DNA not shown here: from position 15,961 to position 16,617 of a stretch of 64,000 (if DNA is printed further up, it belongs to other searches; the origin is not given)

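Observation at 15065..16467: Three-gene module: enlarged Gp49/HigB-like toxin + XRE HTH + DUF3467, a possible tripartite TA or defence cassette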

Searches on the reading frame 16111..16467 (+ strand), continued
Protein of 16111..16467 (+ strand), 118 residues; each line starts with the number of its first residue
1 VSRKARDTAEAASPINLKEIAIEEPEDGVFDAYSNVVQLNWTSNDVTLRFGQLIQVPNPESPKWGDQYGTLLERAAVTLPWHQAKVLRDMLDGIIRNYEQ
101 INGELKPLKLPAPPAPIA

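Call 50: search_protein_families(library=pfam, proteins=[L043:1953-2375:+, L049:1010-1453:+, L060:1964-2368:+, L104:1982-2440:+, L108:497-907:+, L043:2362-2976:+, L049:1407-2015:+, L045:2439-2990:+], max_evalue=0.1)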
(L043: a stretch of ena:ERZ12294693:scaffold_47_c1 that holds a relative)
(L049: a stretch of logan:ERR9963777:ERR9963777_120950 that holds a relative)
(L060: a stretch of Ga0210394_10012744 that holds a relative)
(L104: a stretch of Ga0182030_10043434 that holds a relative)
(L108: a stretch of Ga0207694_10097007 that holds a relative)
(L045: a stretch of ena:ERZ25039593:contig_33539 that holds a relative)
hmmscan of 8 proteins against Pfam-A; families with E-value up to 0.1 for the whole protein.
L043:1953-2375:+ (140 aa): 0 families

L049:1010-1453:+ (147 aa): 1 family
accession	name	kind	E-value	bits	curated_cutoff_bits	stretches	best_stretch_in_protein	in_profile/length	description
PF05973.20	Gp49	-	0.0069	16.8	23.9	1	29-79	1-51/90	Phage derived protein Gp49-like (DUF891)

L060:1964-2368:+ (134 aa): 0 families

L104:1982-2440:+ (152 aa): 2 families
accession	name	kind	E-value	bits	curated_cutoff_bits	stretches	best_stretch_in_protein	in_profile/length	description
PF05973.20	Gp49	-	0.013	15.9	23.9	1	34-82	1-48/90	Phage derived protein Gp49-like (DUF891)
PF11663.14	Toxin_YhaV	-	0.032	14.7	35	1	9-42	71-104/138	Toxin with endonuclease activity, of toxin-antitoxin system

L108:497-907:+ (136 aa): 0 families

L043:2362-2976:+ (204 aa): 8 families
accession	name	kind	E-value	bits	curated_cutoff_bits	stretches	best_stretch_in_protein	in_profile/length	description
PF01381.28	HTH_3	-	1.6e-07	31.7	23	1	34-85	1-51/55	Helix-turn-helix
PF13443.12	HTH_26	-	1.4e-05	25.7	22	1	34-84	2-52/63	Cro/C1-type HTH DNA-binding domain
PF20432.4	Xre-like-HTH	-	0.0031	18.2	25.8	1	23-64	3-44/63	Antitoxin Xre-like helix-turn-helix domain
PF13744.12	HTH_37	-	0.0031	17.7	27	1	24-82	13-71/80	Helix-turn-helix domain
PF13412.12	HTH_24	-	0.0045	17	21.9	1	35-61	10-36/48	Winged helix-turn-helix DNA-binding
PF12802.13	MarR_2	-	0.034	14.8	27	1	41-64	17-42/61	MarR family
PF13560.12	HTH_31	-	0.045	14.5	27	1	35-82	7-54/64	Helix-turn-helix domain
PF13545.12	HTH_Crp_2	-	0.08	13.4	27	0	43-63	23-43/70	Crp-like helix-turn-helix domain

L049:1407-2015:+ (202 aa): 9 families
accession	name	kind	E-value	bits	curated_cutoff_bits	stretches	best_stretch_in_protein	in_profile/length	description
PF01381.28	HTH_3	-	2e-11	44.2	23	1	35-87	1-52/55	Helix-turn-helix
PF13744.12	HTH_37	-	4.1e-09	36.5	27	1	31-90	19-78/80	Helix-turn-helix domain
PF13560.12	HTH_31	-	1.7e-07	31.9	27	1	33-85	4-56/64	Helix-turn-helix domain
PF13443.12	HTH_26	-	4.8e-05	24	22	1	35-86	2-53/63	Cro/C1-type HTH DNA-binding domain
PF12844.13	HTH_19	-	0.0036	17.6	30.2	1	35-84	4-52/64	Helix-turn-helix domain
PF01047.28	MarR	-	0.031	14.6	24.6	1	37-62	11-36/59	MarR family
PF13413.12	HTH_25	-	0.06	13.6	24.6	0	38-84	5-56/62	Helix-turn-helix domain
PF13412.12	HTH_24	-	0.065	13.3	21.9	0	36-62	10-36/48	Winged helix-turn-helix DNA-binding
PF22495.2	HTH_92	-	0.069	12.9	27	0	38-66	3-31/45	RsaL-like HTH domain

L045:2439-2990:+ (183 aa): 1 family
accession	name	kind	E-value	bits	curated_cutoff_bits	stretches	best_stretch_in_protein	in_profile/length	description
PF13560.12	HTH_31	-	0.088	13.6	27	0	46-81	1-36/64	Helix-turn-helix domain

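Call 61: find_homologous_proteins(query=A3, max_evalue=0.001)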
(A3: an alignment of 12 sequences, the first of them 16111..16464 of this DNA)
Query A3 (12 sequences) (118 aa, profile of the alignment): 127 proteins with E <= 0.001 among 1860 candidates; the best 120 are listed.
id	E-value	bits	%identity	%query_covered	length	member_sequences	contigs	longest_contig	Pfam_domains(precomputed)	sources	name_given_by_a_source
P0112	1.2e-41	159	64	92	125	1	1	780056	PF11950.14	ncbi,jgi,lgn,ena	jgi:hypothetical protein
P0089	1.8e-41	158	100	100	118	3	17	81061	PF11950.14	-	-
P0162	2.1e-41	158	57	92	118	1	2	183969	PF11950.14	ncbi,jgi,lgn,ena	jgi:hypothetical protein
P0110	1.2e-40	156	64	92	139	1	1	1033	PF11950.14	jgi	jgi:hypothetical protein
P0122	1.6e-40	155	62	92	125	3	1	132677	PF11950.14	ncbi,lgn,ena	-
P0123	1.6e-40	155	62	95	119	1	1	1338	PF11950.14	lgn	-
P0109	3.7e-40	154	63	90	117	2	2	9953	PF11950.14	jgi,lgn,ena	jgi:hypothetical protein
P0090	3.8e-40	154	88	88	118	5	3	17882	PF11950.14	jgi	jgi:hypothetical protein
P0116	4.4e-40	154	62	96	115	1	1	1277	PF11950.14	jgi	-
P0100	5.5e-40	154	64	95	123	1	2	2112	PF11950.14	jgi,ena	jgi:hypothetical protein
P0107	1.2e-39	153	58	97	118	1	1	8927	PF11950.14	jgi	jgi:hypothetical protein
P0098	2.6e-39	152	62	97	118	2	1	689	PF11950.14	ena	-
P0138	5.4e-39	151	59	94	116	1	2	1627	PF11950.14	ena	-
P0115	5.9e-39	150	60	96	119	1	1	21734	PF11950.14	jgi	jgi:hypothetical protein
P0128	8.2e-39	150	62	93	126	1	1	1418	PF11950.14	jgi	jgi:hypothetical protein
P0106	1.0e-38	150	64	94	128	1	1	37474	PF11950.14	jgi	jgi:uncharacterized protein DUF3467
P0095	1.8e-38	149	66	97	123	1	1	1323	PF11950.14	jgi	jgi:hypothetical protein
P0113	1.9e-38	149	63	93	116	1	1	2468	PF11950.14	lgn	-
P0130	2.2e-38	149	61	95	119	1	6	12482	PF11950.14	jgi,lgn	jgi:hypothetical protein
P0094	2.3e-38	148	64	95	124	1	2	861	PF11950.14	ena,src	-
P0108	2.8e-38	148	66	86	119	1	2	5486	PF11950.14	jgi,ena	-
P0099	2.8e-38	148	63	97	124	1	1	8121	PF11950.14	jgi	jgi:hypothetical protein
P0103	2.9e-38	148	63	95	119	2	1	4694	PF11950.14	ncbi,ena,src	-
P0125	4.1e-38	148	63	92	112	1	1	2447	PF11950.14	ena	-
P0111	4.5e-38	148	66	89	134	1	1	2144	PF11950.14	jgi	jgi:hypothetical protein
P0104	4.6e-38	147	62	92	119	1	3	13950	PF11950.14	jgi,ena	-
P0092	5.3e-38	147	86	98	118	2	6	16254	PF11950.14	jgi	jgi:hypothetical protein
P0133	5.9e-38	147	56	93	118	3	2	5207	PF11950.14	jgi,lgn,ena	-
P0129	6.3e-38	147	63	92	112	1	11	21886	PF11950.14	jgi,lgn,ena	jgi:hypothetical protein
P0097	7.7e-38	147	64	94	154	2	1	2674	-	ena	-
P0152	9.0e-38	147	55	98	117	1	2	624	PF11950.14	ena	-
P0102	1.3e-37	146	61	97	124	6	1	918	PF11950.14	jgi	jgi:hypothetical protein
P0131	1.3e-37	146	63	97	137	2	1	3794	PF11950.14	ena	-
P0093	1.4e-37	146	65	97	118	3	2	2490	PF11950.14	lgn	-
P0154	1.4e-37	146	57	96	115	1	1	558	PF11950.14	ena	-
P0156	1.5e-37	146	58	96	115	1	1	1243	PF11950.14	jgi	jgi:hypothetical protein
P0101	2.1e-37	145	64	96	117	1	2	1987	PF11950.14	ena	-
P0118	2.4e-37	145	59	94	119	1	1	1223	PF11950.14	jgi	jgi:hypothetical protein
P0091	3.1e-37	145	86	88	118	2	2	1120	PF11950.14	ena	-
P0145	3.1e-37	145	57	95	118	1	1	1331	PF11950.14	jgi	jgi:hypothetical protein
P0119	3.6e-37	145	60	94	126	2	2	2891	PF11950.14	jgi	jgi:hypothetical protein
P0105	3.7e-37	145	64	96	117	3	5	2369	PF11950.14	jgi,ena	jgi:hypothetical protein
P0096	4.2e-37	144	64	98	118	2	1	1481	PF11950.14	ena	-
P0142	4.3e-37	144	62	92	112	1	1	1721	PF11950.14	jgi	jgi:hypothetical protein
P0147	4.8e-37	144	60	96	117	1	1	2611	PF11950.14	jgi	jgi:hypothetical protein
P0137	6.1e-37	144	61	96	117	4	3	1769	PF11950.14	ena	-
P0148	9.4e-37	143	61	92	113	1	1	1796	PF11950.14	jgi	jgi:hypothetical protein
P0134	1.2e-36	143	59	96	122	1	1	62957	PF11950.14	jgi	jgi:hypothetical protein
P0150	1.4e-36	143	62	88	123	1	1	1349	PF11950.14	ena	-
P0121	1.4e-36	143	62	97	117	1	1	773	PF11950.14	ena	-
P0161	1.9e-36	142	56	96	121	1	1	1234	PF11950.14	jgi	jgi:hypothetical protein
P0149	2.3e-36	142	61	97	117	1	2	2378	PF11950.14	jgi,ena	jgi:hypothetical protein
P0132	3.0e-36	142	61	95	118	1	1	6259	PF11950.14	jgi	jgi:hypothetical protein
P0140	3.1e-36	142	61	94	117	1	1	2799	PF11950.14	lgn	-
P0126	4.5e-36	141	62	97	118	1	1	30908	PF11950.14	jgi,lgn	jgi:hypothetical protein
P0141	6.5e-36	141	61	91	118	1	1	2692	PF11950.14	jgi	jgi:Protein of unknown function (DUF3467)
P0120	6.7e-36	141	59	96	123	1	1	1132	PF11950.14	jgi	jgi:hypothetical protein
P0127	8.0e-36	140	62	96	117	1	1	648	PF11950.14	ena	-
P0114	1.5e-35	139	59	97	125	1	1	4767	PF11950.14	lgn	-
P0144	1.9e-35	139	61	91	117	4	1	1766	PF11950.14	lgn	-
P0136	2.3e-35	139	60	92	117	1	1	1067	PF11950.14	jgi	-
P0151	2.6e-35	139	59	92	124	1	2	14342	PF11950.14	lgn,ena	-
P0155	2.8e-35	138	59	96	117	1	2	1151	PF11950.14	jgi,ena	-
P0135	5.8e-35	137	61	96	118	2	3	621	PF11950.14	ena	-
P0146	7.6e-35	137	56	97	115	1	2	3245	PF11950.14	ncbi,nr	ncbi:MAG: DUF3467 domain-containing protein [Acidobacteriota bacterium]|nr:DUF3467 domain-containing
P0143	1.8e-34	136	60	97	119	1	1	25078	PF11950.14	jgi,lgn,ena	-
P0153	1.9e-34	136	61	97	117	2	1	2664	PF11950.14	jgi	-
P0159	2.2e-34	136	58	88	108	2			PF11950.14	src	-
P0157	2.3e-34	136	66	81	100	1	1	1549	PF11950.14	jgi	jgi:Protein of unknown function (DUF3467)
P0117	2.6e-34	135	63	96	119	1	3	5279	PF11950.14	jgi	jgi:hypothetical protein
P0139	4.0e-34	135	66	84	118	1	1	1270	PF11950.14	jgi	jgi:hypothetical protein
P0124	4.1e-34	135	62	96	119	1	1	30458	PF11950.14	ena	-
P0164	5.8e-34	134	60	81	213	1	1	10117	PF11950.14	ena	-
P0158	6.8e-34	134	57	97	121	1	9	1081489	PF11950.14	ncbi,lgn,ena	ncbi:MAG: DUF3467 domain-containing protein [Bryobacteraceae bacterium]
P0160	2.9e-33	132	60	85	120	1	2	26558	PF11950.14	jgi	jgi:hypothetical protein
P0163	3.9e-30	122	59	83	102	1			PF11950.14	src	-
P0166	9.2e-29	117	29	69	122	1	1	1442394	PF11950.14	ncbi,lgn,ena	-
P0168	2.0e-27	113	26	71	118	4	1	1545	PF11950.14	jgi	jgi:hypothetical protein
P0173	2.1e-22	97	-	-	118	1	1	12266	-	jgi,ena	-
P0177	6.2e-21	92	-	-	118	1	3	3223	PF11950.14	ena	-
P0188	1.4e-17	81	-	-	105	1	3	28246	PF11950.14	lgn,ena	-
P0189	1.5e-17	81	-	-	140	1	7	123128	-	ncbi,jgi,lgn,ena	ncbi:MAG: hypothetical protein ABSA46_01660 [Thermodesulfovibrionales bacterium]|jgi:hypothetical pr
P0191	3.6e-17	80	-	-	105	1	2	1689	PF11950.14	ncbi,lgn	-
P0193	4.3e-17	80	-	-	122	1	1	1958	PF11950.14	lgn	-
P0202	3.5e-13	67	-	-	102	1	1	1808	PF11950.14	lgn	-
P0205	1.1e-12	66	-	-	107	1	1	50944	-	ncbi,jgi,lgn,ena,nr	ncbi:MAG TPA: hypothetical protein VMS75_02170 [Terriglobales bacterium]|nr:hypothetical protein [Te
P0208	5.7e-12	63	-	-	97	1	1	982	PF11950.14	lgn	-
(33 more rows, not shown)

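Call 62: find_encoding_contigs(protein=P0188, flank=2500, max_places=2)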
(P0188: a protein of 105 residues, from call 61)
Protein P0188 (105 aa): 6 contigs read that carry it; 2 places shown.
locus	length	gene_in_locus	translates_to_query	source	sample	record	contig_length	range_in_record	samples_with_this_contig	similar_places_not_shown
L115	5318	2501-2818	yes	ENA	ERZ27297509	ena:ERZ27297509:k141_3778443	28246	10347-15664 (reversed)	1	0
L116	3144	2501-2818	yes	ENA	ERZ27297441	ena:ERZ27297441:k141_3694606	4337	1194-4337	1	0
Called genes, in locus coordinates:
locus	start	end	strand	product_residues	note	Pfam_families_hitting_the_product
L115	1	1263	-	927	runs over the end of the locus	PF01326:PPDK_N, PF00391:PEP-utilizers, PF02896:PEP-utilizers_C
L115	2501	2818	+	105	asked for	PF11950:DUF3467 (weak)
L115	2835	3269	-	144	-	PF07291:MauE, PF07681:DoxX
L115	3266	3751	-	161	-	PF00581:Rhodanese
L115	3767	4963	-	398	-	PF00155:Aminotran_1_2, PF01212:Beta_elim_lyase (faint), PF00266:Aminotran_5 (faint), PF01041:DegT_DnrJ_EryC1 (weak)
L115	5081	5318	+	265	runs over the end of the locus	PF00175:NAD_binding_1 (faint), PF10418:DHODB_Fe-S_bind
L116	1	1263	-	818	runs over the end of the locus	?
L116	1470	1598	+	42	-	-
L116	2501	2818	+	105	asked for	PF11950:DUF3467 (weak)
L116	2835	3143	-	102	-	?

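Call 63: find_encoding_contigs(protein=P0189, flank=2500, max_places=2)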
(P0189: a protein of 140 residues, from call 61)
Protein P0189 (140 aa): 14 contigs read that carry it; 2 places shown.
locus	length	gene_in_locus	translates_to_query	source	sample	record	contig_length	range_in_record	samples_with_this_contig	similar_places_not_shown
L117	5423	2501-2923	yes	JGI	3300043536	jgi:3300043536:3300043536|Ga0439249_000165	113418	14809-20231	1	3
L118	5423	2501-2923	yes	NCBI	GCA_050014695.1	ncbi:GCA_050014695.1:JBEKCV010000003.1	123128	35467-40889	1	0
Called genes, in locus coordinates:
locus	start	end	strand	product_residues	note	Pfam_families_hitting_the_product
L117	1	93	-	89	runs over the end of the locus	-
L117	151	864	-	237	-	PF00239:Resolvase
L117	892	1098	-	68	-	PF22513:FitA-like_RHH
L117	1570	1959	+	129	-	PF05973:Gp49 (weak)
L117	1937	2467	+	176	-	PF01381:HTH_3 (weak)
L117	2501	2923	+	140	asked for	-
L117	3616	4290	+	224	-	PF03602:Cons_hypoth95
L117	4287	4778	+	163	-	PF01467:CTP_transf_like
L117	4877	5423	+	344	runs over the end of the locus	-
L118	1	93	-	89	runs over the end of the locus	-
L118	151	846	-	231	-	PF00239:Resolvase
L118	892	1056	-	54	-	PF22513:FitA-like_RHH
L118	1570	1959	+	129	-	PF05973:Gp49 (weak)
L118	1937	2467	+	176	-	PF01381:HTH_3 (weak)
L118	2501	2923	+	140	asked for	-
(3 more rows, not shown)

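Call 64: find_encoding_contigs(protein=P0205, flank=2500, max_places=2)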
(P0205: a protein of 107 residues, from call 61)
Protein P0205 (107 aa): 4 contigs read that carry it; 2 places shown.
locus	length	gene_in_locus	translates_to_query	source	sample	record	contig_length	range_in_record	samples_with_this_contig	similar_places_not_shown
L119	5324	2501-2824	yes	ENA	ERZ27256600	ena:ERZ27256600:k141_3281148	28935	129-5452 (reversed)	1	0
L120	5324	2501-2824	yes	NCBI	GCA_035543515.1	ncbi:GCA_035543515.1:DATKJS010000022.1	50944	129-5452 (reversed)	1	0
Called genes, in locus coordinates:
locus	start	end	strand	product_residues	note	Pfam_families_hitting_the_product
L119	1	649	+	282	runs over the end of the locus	PF00227:Proteasome (weak)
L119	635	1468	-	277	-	-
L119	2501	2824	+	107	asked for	-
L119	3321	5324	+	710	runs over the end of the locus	?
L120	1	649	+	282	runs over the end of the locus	PF00227:Proteasome (weak)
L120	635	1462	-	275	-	-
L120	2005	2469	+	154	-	PF13443:HTH_26 (faint), PF13744:HTH_37 (weak), PF13560:HTH_31, PF01381:HTH_3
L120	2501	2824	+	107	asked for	-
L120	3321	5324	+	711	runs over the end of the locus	PF00930:DPPIV_N (faint), PF25174:Beta-prop_THOC3 (faint), PF26550:Tricorn_2nd, PF26549:Tricorn_N, PF07676:PD40 (weak)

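Call 65: find_encoding_contigs(protein=P0173, flank=2500, max_places=2)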
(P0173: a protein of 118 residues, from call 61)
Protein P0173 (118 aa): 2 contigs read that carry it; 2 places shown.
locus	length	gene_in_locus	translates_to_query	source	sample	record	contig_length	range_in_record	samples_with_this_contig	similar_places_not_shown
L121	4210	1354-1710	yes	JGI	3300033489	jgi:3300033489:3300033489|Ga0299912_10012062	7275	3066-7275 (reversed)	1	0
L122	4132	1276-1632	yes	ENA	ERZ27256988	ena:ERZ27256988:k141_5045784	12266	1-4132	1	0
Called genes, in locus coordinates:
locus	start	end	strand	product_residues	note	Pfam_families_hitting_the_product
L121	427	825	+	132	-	PF05973:Gp49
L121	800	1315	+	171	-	PF01381:HTH_3 (weak)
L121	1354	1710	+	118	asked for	-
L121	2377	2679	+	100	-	PF01909:NTP_transf_2, PF18765:Polbeta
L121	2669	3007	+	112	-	PF01934:HepT-like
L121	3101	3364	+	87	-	-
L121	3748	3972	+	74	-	-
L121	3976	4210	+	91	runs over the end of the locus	PF05016:ParE_toxin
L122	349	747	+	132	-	PF05973:Gp49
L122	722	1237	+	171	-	PF01381:HTH_3 (weak)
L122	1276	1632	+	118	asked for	-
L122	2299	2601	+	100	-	PF01909:NTP_transf_2, PF18765:Polbeta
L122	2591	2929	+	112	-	PF01934:HepT-like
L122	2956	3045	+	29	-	-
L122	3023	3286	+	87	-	-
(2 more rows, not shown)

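Call 75: search_protein_families(library=pfam, proteins=[L080:976-1599:+, L080:686-979:+, L113:2300-2965:+, L113:1872-2306:+, L115:1755-2033:+, L120:1632-2027:+, L121:427-825:+, L064:635-1048:+], max_evalue=0.1)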
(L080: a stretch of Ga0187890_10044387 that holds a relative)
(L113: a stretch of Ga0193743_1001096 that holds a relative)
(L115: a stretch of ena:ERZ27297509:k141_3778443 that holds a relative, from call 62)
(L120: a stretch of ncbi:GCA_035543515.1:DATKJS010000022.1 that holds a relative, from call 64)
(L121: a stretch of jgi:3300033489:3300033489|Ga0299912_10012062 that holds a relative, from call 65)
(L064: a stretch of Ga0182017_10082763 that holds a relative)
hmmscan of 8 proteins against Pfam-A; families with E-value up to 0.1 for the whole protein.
L080:976-1599:+ (207 aa): 4 families
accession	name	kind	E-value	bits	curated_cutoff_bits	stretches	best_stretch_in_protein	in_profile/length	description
PF15731.11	MqsA_antitoxin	-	1.7e-08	35.1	30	1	1-108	1-110/131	Antitoxin component of bacterial toxin-antitoxin system, MqsA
PF01381.28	HTH_3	-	6.2e-06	26.6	23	1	74-104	3-33/55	Helix-turn-helix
PF13560.12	HTH_31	-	0.00059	20.5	27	1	76-108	10-43/64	Helix-turn-helix domain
PF09855.14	Zn_ribbon_13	-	0.086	13.5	23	0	2-46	1-48/63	Nucleic-acid-binding protein containing Zn-ribbon domain (DUF2082)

L080:686-979:+ (97 aa): 0 families

L113:2300-2965:+ (221 aa): 5 families
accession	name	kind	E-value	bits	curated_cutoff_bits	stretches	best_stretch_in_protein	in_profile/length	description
PF15731.11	MqsA_antitoxin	-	9.4e-11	42.4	30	1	3-119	2-119/131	Antitoxin component of bacterial toxin-antitoxin system, MqsA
PF01381.28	HTH_3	-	8.5e-05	23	23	1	74-119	1-44/55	Helix-turn-helix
PF13560.12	HTH_31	-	0.016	15.9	27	1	73-111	5-43/64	Helix-turn-helix domain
PF08965.17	Aca2_YdiL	-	0.038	14.6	23.8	1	73-109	5-42/118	Aca2/YdiL-like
PF20432.4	Xre-like-HTH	-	0.041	14.6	25.8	0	73-120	14-62/63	Antitoxin Xre-like helix-turn-helix domain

L113:1872-2306:+ (144 aa): 0 families

L115:1755-2033:+ (92 aa): 2 families
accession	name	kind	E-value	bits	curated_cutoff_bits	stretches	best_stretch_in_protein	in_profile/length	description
PF05973.20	Gp49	-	2e-15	57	23.9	1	2-76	16-90/90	Phage derived protein Gp49-like (DUF891)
PF22718.1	SNaCT13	-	0.006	17.2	27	1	28-85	92-150/158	Short NACHT-associated C-Terminal domain, family 13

L120:1632-2027:+ (131 aa): 1 family
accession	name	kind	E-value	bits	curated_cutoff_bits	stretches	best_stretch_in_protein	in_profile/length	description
PF05973.20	Gp49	-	5e-10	39.7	23.9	1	28-115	3-90/90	Phage derived protein Gp49-like (DUF891)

L121:427-825:+ (132 aa): 1 family
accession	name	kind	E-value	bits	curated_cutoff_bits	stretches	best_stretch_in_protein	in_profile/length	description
PF05973.20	Gp49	-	7.7e-13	48.7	23.9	1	21-99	2-77/90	Phage derived protein Gp49-like (DUF891)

L064:635-1048:+ (137 aa): 1 family
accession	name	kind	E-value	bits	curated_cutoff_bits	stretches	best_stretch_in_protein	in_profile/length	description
PF05973.20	Gp49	-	5.6e-05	23.6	23.9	1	18-114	1-87/90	Phage derived protein Gp49-like (DUF891)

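Call 78: find_related_loci(query=A2, collection=viral_contigs, flank=4000)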
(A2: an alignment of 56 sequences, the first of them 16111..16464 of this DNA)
Query A2 (118 aa) in viral_contigs; peptide patterns used: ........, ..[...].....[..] (x = any residue, [..] = any of these).
57 stretches matched a pattern, but none encodes a relative of the query by tblastn (E <= 1e-3).
